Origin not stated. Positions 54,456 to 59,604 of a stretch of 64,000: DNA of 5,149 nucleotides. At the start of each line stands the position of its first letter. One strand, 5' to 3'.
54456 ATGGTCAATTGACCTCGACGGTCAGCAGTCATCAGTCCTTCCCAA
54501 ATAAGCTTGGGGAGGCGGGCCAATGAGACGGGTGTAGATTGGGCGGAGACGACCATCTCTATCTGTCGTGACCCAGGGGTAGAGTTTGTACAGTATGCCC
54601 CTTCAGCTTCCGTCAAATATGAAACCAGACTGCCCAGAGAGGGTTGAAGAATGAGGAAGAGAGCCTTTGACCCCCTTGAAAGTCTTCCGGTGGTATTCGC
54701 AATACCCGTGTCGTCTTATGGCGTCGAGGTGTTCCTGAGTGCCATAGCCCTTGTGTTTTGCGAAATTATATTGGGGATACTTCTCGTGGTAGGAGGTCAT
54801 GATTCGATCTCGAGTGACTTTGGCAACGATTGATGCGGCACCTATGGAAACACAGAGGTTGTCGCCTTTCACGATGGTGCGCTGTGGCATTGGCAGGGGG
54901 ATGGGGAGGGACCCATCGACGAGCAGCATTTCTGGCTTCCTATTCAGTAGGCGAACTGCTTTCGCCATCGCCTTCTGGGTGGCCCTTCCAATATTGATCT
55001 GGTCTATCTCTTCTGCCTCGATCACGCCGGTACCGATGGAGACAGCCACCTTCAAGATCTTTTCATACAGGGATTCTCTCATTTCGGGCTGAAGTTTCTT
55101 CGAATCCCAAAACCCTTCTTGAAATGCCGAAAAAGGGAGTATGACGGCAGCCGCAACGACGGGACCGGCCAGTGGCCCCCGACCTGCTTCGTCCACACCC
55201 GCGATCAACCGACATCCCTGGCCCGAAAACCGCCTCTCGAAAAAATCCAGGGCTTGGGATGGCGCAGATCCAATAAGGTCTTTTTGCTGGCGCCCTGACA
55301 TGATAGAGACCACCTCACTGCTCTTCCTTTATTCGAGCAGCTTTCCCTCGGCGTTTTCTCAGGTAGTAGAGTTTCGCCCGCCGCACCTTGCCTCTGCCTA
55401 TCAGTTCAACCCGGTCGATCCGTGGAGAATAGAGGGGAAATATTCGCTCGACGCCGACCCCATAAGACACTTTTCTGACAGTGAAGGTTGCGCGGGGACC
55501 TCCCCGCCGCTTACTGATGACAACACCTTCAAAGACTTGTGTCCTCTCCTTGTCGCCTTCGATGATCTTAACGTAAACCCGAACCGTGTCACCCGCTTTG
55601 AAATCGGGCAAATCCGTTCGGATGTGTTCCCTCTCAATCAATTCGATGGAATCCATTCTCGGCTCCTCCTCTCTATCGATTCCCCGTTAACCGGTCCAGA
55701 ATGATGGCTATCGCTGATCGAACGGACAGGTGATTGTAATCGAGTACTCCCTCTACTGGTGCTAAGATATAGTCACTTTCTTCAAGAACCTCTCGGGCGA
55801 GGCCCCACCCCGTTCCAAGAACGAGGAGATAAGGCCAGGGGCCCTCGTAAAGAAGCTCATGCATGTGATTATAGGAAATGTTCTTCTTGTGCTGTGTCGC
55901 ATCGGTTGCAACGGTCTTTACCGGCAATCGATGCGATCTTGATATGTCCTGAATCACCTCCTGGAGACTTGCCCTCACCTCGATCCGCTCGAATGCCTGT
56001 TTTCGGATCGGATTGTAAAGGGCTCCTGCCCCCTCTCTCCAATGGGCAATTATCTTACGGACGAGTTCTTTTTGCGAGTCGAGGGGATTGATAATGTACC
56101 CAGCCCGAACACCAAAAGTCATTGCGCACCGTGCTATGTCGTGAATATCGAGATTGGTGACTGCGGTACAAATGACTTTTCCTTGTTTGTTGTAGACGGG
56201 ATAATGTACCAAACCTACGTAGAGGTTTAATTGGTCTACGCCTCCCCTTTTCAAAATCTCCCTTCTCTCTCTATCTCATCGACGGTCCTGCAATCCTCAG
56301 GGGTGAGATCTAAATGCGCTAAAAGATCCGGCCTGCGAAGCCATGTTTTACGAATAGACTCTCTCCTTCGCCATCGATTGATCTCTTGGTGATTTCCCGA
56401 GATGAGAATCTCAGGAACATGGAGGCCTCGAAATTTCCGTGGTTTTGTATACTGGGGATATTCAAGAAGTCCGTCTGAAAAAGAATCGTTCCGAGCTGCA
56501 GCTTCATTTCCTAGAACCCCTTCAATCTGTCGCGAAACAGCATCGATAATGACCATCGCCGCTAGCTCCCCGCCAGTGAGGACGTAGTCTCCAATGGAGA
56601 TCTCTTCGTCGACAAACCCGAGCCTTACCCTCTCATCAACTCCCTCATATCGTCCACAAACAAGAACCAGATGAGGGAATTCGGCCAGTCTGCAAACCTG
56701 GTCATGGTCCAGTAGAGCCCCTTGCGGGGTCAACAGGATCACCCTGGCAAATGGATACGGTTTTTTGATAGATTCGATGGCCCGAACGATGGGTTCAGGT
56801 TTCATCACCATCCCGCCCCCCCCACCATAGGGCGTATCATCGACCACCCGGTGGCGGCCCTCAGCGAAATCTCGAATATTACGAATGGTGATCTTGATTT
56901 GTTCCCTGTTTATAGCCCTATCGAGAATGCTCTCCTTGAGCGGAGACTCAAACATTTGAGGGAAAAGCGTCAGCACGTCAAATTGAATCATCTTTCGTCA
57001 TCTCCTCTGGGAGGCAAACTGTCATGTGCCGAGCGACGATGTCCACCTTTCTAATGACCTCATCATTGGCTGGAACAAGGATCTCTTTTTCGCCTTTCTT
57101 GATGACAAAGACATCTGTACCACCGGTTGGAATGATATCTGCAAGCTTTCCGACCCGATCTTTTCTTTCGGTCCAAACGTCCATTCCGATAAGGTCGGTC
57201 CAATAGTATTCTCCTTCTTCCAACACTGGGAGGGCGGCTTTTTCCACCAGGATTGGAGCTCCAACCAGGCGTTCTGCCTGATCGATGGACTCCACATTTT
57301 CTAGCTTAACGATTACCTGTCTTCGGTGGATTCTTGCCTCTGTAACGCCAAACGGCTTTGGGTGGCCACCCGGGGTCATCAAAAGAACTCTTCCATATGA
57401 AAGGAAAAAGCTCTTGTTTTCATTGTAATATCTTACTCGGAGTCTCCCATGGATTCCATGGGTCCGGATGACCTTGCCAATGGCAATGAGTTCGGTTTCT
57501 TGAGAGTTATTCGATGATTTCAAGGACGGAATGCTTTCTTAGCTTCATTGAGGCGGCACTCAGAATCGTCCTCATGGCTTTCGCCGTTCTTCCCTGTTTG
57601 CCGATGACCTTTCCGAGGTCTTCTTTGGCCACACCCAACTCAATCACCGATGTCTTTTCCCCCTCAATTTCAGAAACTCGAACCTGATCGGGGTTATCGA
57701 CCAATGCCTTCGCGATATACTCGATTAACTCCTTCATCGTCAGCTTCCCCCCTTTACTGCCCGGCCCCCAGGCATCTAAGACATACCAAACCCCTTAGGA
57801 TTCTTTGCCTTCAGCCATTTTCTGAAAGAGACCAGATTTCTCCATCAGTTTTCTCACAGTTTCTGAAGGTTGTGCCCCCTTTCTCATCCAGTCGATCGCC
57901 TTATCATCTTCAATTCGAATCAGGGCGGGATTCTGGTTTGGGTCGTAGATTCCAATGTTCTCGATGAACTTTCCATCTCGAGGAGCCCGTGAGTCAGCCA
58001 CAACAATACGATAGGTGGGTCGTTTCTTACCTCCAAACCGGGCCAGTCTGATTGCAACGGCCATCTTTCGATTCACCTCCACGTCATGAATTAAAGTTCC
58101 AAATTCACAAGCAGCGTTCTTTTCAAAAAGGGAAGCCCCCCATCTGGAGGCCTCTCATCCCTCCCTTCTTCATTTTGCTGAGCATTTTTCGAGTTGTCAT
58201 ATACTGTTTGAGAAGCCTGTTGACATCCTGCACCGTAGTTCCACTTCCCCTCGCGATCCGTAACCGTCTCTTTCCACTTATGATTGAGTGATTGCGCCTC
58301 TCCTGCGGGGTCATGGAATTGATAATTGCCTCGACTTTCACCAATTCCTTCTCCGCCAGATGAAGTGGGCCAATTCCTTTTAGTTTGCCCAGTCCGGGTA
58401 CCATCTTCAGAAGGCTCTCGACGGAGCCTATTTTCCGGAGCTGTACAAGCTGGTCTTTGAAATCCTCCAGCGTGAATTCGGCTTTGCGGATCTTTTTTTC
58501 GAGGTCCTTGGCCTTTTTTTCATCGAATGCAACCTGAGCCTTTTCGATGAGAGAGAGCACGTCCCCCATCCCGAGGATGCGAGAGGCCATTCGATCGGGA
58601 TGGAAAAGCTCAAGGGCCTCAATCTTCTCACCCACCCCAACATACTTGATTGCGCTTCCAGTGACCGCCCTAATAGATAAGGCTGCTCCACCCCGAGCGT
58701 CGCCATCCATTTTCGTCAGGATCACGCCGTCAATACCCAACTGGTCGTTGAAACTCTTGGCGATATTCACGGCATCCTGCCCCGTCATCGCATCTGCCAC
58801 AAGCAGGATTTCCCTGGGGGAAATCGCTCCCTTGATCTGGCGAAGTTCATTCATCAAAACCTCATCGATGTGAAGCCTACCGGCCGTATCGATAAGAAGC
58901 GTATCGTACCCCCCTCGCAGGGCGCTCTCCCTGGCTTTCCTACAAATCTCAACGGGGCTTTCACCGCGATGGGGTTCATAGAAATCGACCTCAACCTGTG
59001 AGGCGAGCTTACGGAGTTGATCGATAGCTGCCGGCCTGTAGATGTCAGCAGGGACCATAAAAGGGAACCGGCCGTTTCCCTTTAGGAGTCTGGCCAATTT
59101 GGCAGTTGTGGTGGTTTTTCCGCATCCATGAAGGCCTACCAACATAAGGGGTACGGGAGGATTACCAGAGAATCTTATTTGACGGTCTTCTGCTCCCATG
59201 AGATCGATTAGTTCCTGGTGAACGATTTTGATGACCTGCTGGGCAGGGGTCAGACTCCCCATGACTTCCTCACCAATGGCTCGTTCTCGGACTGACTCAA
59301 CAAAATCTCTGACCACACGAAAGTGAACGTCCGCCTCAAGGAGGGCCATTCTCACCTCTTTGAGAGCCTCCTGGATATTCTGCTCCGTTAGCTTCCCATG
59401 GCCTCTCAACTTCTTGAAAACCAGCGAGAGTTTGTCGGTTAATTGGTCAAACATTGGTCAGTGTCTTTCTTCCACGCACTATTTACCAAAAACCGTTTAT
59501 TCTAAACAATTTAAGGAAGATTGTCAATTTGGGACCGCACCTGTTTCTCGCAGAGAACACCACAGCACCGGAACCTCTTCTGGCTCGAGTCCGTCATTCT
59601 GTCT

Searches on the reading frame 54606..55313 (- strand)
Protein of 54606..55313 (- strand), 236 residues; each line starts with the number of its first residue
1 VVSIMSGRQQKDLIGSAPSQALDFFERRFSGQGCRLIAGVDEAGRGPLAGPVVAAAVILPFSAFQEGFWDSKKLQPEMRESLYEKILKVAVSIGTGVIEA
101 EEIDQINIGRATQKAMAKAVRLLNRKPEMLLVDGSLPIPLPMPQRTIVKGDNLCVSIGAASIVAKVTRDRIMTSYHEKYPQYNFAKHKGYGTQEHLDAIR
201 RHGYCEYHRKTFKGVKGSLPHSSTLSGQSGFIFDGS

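Call 44: search_protein_families(library=pfam, proteins=[window:54606-55313:-], max_evalue=0.0001)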
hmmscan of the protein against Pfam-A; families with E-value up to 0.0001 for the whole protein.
window:54606-55313:- (236 aa): 1 family
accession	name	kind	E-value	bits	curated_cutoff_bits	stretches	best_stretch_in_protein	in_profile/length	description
PF01351.25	RNase_HII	-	1.6e-39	136.3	25.8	1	38-213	1-197/199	Ribonuclease HII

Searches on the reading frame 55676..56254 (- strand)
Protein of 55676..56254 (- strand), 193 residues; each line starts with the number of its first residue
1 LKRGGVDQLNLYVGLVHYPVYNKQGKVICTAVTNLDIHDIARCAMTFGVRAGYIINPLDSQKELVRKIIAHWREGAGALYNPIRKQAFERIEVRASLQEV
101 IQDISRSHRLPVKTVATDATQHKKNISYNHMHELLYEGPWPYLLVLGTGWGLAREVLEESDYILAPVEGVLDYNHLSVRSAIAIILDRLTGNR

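Call 44: search_protein_families(library=pfam, proteins=[window:55676-56254:-], max_evalue=0.0001)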
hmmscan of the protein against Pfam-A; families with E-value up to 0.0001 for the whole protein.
window:55676-56254:- (193 aa): 1 family
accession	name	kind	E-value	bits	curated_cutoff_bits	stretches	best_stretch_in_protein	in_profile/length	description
PF09936.14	Methyltrn_RNA_4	-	6.2e-74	248.2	22.6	1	10-191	1-182/182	SAM-dependent RNA methyltransferase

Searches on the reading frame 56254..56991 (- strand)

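Call 44: search_protein_families(library=pfam, proteins=[window:56254-56991:-], max_evalue=0.0001)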
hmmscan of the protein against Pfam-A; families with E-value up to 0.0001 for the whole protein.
window:56254-56991:- (246 aa): 1 family
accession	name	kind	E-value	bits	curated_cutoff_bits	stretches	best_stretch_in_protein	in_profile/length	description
PF01746.26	tRNA_m1G_MT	-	2.4e-63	213.9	27.3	1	24-221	2-195/195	tRNA (Guanine-1)-methyltransferase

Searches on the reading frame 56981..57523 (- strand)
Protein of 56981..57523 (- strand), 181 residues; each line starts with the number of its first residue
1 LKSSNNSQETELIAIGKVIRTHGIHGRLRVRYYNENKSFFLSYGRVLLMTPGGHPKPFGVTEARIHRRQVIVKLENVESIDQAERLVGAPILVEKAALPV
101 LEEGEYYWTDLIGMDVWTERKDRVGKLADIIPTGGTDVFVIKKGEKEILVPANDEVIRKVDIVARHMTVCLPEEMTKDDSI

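Call 44: search_protein_families(library=pfam, proteins=[window:56981-57523:-], max_evalue=0.0001)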
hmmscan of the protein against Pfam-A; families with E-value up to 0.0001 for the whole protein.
window:56981-57523:- (181 aa): 3 families
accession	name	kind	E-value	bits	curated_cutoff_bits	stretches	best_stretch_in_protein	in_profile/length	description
PF01782.24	RimM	-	2.8e-19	69.6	23.5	1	15-96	2-83/84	RimM N-terminal domain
PF24986.1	PRC_RimM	-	2.7e-16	59.4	27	1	108-175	1-69/69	RimM PRC barrel domain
PF05239.21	PRC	-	2.3e-09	37.6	21.2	1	103-169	1-71/78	PRC-barrel domain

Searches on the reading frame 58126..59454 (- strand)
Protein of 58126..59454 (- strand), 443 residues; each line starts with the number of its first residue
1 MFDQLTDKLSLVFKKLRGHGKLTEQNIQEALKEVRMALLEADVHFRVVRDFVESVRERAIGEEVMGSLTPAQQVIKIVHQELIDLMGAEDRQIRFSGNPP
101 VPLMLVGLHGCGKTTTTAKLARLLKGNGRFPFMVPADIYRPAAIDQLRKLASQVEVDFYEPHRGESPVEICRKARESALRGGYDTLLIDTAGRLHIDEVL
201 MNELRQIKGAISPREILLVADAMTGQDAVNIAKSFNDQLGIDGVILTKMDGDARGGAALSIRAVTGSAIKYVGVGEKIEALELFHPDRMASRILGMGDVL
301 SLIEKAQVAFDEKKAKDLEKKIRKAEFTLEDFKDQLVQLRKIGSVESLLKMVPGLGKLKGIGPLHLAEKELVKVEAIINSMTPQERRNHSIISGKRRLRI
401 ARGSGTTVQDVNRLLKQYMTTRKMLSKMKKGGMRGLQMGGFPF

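Call 44: search_protein_families(library=pfam, proteins=[window:58126-59454:-], max_evalue=0.0001)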
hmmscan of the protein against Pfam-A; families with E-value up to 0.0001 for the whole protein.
window:58126-59454:- (443 aa): 5 families
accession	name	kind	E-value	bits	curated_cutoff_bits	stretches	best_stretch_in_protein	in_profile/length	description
PF00448.28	SRP54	-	4.4e-71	239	22.7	1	103-295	4-196/196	SRP54-type protein, GTPase domain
PF02978.25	SRP_SPB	-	3.8e-33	114.2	27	1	326-425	1-91/91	Signal peptide binding domain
PF02881.24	SRP54_N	-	1.6e-24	86.3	22.4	1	5-82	1-75/75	SRP54-type protein, helical bundle domain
PF13401.12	AAA_22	-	1.1e-05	26.2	27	1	103-208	8-108/130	AAA domain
PF01656.29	CbiA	-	8.2e-05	23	25.4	0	110-254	9-88/125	CobQ/CobB/MinD/ParA nucleotide binding domain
